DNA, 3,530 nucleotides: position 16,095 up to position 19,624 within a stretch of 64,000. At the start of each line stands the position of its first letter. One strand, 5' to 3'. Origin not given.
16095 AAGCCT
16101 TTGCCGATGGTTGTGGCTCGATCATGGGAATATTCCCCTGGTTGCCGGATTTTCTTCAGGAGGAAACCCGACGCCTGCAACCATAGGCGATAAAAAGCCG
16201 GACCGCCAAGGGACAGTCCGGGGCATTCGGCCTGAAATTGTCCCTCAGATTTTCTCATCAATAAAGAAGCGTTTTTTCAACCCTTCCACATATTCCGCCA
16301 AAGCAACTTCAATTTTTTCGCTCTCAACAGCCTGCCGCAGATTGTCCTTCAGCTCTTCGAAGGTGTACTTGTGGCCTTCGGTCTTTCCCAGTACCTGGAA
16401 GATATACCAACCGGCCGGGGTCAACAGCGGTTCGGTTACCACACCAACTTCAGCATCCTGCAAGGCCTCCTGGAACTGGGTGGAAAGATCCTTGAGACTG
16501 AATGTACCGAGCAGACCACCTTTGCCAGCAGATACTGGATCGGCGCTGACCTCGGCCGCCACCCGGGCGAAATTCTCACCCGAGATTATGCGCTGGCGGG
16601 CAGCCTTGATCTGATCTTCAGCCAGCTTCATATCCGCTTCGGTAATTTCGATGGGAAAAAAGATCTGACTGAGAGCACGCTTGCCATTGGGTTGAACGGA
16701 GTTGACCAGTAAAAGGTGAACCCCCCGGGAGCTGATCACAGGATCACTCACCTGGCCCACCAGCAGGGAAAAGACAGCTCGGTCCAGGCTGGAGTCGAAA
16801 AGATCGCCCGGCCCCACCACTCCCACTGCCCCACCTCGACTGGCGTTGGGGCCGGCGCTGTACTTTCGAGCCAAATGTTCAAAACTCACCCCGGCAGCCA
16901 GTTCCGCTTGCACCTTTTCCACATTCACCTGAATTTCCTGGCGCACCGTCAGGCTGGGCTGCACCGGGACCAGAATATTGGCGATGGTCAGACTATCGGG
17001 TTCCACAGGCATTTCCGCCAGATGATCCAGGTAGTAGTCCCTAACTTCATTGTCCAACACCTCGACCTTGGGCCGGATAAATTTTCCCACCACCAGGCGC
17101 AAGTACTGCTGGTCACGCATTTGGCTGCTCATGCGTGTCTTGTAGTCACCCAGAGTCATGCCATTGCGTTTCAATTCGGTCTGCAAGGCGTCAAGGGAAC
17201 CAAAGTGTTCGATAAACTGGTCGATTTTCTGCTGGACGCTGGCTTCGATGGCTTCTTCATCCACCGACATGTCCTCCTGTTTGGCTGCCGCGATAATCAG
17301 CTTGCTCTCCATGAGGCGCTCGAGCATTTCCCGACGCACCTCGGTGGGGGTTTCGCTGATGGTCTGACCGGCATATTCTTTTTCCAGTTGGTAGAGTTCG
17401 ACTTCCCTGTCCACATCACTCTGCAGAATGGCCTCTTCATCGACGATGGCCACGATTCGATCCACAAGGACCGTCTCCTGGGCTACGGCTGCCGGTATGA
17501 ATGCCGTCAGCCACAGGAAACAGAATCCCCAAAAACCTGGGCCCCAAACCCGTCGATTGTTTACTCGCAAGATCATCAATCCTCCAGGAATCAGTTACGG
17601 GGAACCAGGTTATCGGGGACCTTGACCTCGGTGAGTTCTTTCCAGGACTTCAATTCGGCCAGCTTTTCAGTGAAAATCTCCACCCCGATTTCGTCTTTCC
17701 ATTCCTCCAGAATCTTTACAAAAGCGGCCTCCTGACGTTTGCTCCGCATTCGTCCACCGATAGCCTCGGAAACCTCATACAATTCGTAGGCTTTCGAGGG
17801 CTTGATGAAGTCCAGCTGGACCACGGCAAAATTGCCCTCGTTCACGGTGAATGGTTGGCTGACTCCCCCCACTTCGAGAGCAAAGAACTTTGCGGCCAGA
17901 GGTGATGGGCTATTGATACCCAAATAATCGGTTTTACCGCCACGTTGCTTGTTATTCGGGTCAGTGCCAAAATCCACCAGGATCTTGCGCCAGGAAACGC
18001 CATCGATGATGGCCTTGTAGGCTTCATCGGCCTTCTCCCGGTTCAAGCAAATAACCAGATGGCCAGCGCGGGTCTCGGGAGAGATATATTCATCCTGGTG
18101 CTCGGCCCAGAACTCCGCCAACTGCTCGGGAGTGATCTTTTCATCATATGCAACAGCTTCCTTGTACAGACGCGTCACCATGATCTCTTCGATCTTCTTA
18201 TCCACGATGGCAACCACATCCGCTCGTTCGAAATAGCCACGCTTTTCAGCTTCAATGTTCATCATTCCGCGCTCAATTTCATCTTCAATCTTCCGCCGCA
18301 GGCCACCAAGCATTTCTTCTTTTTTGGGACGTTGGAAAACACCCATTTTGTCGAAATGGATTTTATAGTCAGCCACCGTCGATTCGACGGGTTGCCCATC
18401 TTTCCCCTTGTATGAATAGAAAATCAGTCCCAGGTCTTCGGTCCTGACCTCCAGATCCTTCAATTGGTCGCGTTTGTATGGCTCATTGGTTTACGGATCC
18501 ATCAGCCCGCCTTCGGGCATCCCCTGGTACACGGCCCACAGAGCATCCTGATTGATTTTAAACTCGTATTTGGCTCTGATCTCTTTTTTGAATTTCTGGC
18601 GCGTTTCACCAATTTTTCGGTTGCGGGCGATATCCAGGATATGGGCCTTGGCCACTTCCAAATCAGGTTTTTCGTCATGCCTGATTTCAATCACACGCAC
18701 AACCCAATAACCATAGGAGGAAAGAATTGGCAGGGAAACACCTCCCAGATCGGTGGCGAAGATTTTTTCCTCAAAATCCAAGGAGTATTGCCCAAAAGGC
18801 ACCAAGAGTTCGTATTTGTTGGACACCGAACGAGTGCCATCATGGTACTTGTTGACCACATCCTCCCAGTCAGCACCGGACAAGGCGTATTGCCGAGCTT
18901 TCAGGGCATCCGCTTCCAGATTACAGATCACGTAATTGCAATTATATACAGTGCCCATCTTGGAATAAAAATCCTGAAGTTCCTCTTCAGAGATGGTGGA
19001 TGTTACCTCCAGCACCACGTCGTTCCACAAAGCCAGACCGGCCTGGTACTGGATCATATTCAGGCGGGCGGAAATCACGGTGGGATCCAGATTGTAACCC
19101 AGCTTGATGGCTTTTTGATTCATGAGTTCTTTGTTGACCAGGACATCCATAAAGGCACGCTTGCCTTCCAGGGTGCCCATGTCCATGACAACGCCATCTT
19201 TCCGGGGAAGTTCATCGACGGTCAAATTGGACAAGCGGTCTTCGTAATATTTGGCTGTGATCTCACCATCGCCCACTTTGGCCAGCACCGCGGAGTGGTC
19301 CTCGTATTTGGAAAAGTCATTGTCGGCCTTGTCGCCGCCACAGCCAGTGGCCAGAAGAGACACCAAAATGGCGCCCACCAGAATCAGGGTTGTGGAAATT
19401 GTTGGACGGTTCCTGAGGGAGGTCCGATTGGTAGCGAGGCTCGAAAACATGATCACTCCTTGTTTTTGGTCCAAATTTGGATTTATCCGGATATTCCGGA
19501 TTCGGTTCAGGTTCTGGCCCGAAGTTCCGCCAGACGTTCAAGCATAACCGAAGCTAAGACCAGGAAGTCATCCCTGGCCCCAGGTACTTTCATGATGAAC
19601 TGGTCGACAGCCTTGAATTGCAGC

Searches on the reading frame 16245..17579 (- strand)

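Call 64: search_protein_families(library=pfam, proteins=[window:16245-17579:-], max_evalue=0.00001)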
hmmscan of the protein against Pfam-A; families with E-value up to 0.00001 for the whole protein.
window:16245-17579:- (444 aa): 6 families
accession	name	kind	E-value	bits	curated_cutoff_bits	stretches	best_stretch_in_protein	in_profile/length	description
PF00639.27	Rotamase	-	3.9e-32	111.5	21.7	2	311-396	7-95/97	PPIC-type PPIASE domain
PF13616.12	Rotamase_3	-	3e-27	95.9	22.5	2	297-399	12-115/116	PPIC-type PPIASE domain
PF13145.12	Rotamase_2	-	2e-17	64.5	27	1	324-412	35-121/121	PPIC-type PPIASE domain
PF13624.11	SurA_N_3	-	3.6e-12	46.9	27.2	1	40-159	38-161/162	SurA-like N-terminal domain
PF09312.16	SurA_N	-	4.5e-11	43.4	30.8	1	39-151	1-109/118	SurA N-terminal domain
PF13623.11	SurA_N_2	-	8.5e-06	26.1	28.5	0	21-131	17-138/145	SurA-like N-terminal domain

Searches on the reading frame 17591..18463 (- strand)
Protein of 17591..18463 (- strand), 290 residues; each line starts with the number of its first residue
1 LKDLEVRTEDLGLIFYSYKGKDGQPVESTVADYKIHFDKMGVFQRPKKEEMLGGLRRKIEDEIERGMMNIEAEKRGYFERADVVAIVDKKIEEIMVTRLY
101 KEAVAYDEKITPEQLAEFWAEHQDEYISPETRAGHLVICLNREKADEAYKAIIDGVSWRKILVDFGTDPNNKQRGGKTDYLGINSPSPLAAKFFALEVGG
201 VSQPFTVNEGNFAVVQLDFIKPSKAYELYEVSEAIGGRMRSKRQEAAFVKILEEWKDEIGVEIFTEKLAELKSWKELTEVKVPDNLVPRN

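Call 64: search_protein_families(library=pfam, proteins=[window:17591-18463:-], max_evalue=0.00001)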
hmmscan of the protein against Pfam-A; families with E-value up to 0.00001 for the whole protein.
window:17591-18463:- (290 aa): 1 family
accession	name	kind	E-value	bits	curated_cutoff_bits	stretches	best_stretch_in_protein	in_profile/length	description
PF13145.12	Rotamase_2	-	6.6e-10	40.3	27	1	110-232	1-120/121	PPIC-type PPIASE domain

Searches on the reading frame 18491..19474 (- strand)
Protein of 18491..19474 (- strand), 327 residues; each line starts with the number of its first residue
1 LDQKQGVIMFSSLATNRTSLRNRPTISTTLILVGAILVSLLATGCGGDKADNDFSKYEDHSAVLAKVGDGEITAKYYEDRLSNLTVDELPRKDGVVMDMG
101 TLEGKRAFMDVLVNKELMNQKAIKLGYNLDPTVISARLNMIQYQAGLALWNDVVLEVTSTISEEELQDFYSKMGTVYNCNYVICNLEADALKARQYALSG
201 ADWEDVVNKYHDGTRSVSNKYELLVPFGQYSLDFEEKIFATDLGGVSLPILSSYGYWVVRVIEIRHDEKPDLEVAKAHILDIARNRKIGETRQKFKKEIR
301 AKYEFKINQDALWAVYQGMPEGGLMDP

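Call 64: search_protein_families(library=pfam, proteins=[window:18491-19474:-], max_evalue=0.00001)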
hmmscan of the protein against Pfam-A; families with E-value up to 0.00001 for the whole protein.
window:18491-19474:- (327 aa): 2 families
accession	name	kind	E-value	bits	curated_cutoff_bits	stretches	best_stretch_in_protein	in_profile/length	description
PF13145.12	Rotamase_2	-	4.3e-08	34.4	27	1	162-276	2-120/121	PPIC-type PPIASE domain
PF13624.11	SurA_N_3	-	7.6e-08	32.8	27.2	1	20-142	5-121/162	SurA-like N-terminal domain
